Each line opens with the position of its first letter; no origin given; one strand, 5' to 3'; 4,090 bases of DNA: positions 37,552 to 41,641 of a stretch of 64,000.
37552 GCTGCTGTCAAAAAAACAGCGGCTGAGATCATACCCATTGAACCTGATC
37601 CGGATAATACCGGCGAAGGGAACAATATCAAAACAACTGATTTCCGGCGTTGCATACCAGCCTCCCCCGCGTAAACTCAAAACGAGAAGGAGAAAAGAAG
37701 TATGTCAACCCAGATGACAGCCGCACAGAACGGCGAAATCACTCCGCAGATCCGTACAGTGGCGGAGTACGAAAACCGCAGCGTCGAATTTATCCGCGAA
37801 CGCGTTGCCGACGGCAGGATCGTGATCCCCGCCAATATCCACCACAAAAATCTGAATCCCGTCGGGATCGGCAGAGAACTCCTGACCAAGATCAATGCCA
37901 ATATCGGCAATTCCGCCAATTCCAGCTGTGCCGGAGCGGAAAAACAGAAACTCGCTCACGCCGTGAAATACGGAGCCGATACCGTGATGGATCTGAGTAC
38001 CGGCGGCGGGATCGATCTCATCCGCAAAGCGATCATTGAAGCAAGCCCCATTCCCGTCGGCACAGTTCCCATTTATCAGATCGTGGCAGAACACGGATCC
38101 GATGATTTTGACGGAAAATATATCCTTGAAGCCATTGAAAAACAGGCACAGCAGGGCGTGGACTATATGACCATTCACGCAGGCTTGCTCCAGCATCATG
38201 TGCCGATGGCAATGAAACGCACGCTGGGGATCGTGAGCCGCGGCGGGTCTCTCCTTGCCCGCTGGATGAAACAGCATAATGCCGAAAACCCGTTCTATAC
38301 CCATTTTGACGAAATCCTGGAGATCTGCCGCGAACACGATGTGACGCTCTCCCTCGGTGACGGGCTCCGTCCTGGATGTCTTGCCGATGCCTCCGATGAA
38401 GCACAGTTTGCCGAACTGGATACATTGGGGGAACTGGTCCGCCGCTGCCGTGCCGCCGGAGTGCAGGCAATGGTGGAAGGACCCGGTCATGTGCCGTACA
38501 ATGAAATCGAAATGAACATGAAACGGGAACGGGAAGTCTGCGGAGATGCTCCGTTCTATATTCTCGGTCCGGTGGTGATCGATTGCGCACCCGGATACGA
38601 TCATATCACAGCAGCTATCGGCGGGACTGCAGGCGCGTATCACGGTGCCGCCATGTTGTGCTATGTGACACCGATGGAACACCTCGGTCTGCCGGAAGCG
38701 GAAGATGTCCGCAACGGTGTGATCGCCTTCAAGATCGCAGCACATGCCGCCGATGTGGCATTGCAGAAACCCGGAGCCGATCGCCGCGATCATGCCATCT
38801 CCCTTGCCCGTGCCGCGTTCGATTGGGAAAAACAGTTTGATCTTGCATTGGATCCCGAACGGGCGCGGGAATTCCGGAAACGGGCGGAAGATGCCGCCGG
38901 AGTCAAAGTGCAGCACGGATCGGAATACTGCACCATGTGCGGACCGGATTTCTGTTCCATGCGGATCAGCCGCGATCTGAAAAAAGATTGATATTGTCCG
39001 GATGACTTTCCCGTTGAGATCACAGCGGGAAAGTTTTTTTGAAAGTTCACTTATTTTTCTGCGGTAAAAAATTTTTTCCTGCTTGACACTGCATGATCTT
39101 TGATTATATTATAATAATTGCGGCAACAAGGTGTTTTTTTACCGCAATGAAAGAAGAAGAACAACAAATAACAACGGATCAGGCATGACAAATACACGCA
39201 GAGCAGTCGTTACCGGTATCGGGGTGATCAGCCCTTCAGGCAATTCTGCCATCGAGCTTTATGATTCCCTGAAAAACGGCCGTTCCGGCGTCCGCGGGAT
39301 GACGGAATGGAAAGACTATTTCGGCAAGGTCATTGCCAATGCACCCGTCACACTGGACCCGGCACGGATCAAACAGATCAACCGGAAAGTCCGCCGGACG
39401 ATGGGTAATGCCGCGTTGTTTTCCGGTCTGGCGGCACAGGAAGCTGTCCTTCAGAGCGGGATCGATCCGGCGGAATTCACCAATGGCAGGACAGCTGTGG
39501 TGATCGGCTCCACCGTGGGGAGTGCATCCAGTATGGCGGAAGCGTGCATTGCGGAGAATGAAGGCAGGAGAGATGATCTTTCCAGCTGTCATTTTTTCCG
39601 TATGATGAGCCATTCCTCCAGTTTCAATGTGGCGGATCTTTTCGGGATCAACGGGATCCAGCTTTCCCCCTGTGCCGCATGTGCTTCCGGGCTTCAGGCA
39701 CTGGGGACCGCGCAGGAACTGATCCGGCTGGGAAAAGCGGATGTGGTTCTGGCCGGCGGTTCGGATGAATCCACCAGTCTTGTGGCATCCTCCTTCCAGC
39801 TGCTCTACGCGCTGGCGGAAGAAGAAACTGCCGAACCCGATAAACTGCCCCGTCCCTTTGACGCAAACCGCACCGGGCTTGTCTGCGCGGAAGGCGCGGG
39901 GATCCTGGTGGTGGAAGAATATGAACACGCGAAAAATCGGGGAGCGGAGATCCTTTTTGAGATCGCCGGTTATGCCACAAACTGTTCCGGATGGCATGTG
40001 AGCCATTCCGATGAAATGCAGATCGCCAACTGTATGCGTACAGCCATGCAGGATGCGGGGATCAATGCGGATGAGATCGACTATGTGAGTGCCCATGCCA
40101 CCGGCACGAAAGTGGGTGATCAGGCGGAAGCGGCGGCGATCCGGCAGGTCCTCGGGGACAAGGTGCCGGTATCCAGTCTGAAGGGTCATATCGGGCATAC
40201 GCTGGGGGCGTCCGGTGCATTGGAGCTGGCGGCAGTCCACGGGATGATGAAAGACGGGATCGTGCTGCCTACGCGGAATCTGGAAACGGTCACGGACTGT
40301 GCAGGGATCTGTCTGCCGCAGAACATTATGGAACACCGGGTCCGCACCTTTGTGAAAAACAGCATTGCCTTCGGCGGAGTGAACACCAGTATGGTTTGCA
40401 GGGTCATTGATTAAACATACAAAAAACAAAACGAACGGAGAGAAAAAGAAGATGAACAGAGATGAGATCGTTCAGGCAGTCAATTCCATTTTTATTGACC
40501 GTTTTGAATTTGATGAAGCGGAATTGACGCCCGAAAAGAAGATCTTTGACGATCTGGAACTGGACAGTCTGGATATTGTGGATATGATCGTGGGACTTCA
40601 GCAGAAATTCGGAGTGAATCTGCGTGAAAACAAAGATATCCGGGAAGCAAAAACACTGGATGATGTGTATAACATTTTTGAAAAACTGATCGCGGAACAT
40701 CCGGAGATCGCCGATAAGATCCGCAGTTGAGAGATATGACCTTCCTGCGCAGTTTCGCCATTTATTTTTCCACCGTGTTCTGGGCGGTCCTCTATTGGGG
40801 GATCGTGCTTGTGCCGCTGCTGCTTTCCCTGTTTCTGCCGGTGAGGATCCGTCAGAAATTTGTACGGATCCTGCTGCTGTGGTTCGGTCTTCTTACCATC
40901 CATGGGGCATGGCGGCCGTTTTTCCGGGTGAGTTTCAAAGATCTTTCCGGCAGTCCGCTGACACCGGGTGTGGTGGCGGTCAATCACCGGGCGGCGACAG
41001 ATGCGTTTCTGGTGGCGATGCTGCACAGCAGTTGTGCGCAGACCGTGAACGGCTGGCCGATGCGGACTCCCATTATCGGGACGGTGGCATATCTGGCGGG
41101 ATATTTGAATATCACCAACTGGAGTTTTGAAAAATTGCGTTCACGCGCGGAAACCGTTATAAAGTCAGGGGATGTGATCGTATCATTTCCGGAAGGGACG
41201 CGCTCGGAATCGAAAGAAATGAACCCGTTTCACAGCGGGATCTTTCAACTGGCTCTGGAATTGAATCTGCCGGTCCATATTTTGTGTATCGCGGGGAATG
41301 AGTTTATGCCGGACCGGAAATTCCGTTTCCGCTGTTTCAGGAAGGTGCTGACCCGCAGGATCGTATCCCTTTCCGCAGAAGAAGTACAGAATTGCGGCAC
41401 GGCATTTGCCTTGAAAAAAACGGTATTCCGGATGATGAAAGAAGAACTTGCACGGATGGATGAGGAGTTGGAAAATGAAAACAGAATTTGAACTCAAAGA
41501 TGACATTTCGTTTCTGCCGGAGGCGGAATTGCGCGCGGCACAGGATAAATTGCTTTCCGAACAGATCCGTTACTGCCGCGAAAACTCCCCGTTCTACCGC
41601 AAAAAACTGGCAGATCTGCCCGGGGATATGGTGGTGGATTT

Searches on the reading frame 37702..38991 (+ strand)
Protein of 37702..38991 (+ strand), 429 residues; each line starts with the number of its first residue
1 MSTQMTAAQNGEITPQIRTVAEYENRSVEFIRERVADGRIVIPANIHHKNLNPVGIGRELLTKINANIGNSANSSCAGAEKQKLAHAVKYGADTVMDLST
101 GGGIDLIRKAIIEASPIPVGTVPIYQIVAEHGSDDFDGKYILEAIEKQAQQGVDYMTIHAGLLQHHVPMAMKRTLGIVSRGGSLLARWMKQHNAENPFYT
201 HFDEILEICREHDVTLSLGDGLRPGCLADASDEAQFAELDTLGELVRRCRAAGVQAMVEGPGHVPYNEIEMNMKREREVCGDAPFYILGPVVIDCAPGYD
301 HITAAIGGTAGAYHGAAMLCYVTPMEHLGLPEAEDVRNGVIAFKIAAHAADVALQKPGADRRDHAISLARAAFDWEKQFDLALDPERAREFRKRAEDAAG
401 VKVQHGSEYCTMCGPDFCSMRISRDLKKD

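Call 10: search_protein_families(library=pfam, proteins=[window:37702-38991:+], max_evalue=0.001)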
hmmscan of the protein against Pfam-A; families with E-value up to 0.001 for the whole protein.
window:37702-38991:+ (429 aa): 1 family
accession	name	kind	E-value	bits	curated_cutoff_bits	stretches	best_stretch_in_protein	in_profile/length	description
PF01964.24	ThiC_Rad_SAM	-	1.1e-182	608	25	1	3-424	1-419/420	Radical SAM ThiC family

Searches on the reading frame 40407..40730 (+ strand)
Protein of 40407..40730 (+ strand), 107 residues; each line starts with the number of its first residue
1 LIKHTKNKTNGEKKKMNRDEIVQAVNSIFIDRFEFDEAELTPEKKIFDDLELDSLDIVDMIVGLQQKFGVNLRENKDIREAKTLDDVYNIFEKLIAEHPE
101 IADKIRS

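Call 3: search_protein_families(library=pfam, proteins=[window:40407-40730:+], max_evalue=0.01)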
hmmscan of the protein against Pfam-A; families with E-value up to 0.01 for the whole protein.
window:40407-40730:+ (107 aa): 1 family
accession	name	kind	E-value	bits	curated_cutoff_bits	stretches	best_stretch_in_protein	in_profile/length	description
PF00550.31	PP-binding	-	5.8e-07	30.1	20.8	1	26-87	4-63/67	Phosphopantetheine attachment site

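Call 4: search_protein_families(library=ncbifam, proteins=[window:40407-40730:+], max_evalue=0.01)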
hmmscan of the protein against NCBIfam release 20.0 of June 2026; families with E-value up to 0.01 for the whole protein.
window:40407-40730:+ (107 aa): 16 families
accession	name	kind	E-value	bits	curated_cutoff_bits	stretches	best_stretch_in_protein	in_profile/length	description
NF003757.0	PRK05350.1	equivalog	6.2e-18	64.7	65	1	16-97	2-82/83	acyl carrier protein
NF002148.0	PRK00982.1-2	subfamily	3.4e-14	52.4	71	1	18-93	2-76/79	acyl carrier protein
NF040636.1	AcpM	exception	1e-12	47.9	146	1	18-106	3-90/93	meromycolate extension acyl carrier protein AcpM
NF002150.0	PRK00982.1-4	subfamily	1.7e-12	47.4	66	1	16-89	1-73/80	acyl carrier protein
TIGR00517.1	acyl_carrier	equivalog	1e-11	44.5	70.45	1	19-89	2-71/77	acyl carrier protein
NF002147.0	PRK00982.1-1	equivalog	3.5e-11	42.8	84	1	16-94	3-80/83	acyl carrier protein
NF006031.0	PRK08172.1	equivalog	2.9e-09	37.5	76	1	23-93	7-76/82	acyl carrier protein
NF005079.0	PRK06508.1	equivalog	2e-08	34.5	83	1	23-97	6-83/93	acyl carrier protein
NF002151.0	PRK00982.1-5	equivalog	2.9e-08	33.7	92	1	20-86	3-68/78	acyl carrier protein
NF002149.0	PRK00982.1-3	equivalog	2.3e-07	30.7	106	1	20-75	3-58/78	acyl carrier protein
NF004533.0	PRK05883.1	equivalog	5.9e-07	29.2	72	1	14-84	17-86/100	acyl carrier protein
NF006617.0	PRK09184.1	subfamily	2.9e-05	24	70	1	15-77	8-74/96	phosphopantetheine-binding protein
NF009104.0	PRK12449.1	equivalog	3.2e-05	23.8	70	1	16-90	1-74/80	acyl carrier protein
NF003464.0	PRK05087.1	equivalog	0.00019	21.4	68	1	21-72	3-54/78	D-alanine--poly(phosphoribitol) ligase subunit DltC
NF005798.0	PRK07639.1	equivalog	0.00057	20.3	100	1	16-86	1-73/91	petrobactin biosynthesis protein AsbD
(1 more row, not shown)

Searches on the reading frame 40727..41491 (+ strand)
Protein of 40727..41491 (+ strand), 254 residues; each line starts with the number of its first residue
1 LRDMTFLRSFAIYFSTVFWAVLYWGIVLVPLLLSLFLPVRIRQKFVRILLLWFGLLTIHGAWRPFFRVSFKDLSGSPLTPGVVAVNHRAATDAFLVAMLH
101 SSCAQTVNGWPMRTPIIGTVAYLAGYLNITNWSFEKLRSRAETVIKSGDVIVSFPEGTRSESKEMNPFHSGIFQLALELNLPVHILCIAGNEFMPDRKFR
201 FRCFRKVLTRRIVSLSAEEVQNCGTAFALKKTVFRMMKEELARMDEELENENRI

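Call 3: search_protein_families(library=pfam, proteins=[window:40727-41491:+], max_evalue=0.01)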
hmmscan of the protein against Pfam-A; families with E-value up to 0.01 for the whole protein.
window:40727-41491:+ (254 aa): 1 family
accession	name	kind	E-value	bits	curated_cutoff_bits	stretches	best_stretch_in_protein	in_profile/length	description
PF01553.26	Acyltransferase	-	3.5e-14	53.2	23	1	79-184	14-127/132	Acyltransferase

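Call 4: search_protein_families(library=ncbifam, proteins=[window:40727-41491:+], max_evalue=0.01)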
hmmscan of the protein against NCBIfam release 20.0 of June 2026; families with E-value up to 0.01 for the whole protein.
window:40727-41491:+ (254 aa): 5 families
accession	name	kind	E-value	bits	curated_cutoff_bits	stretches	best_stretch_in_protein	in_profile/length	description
TIGR00530.1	AGP_acyltrn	subfamily_domain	6.9e-10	38.8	102.95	1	81-185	18-126/130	1-acylglycerol-3-phosphate O-acyltransferase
NF006386.0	PRK08633.1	equivalog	1.8e-07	29.3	1221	1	25-241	394-607/1147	acyl-[ACP]--phospholipid O-acyltransferase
NF011593.0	PRK15018.1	equivalog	3.6e-05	23.6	501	1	86-190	72-181/245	1-acylglycerol-3-phosphate O-acyltransferase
NF052552.1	LyOrLpactfOlsARHOCB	equivalog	3.8e-05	22.8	300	1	73-181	79-189/271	lyso-ornithine lipid O-acyltransferase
NF052553.1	LyOrLpactfOlsABRUA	equivalog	0.00017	20.8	300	1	79-176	65-164/263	lyso-ornithine lipid O-acyltransferase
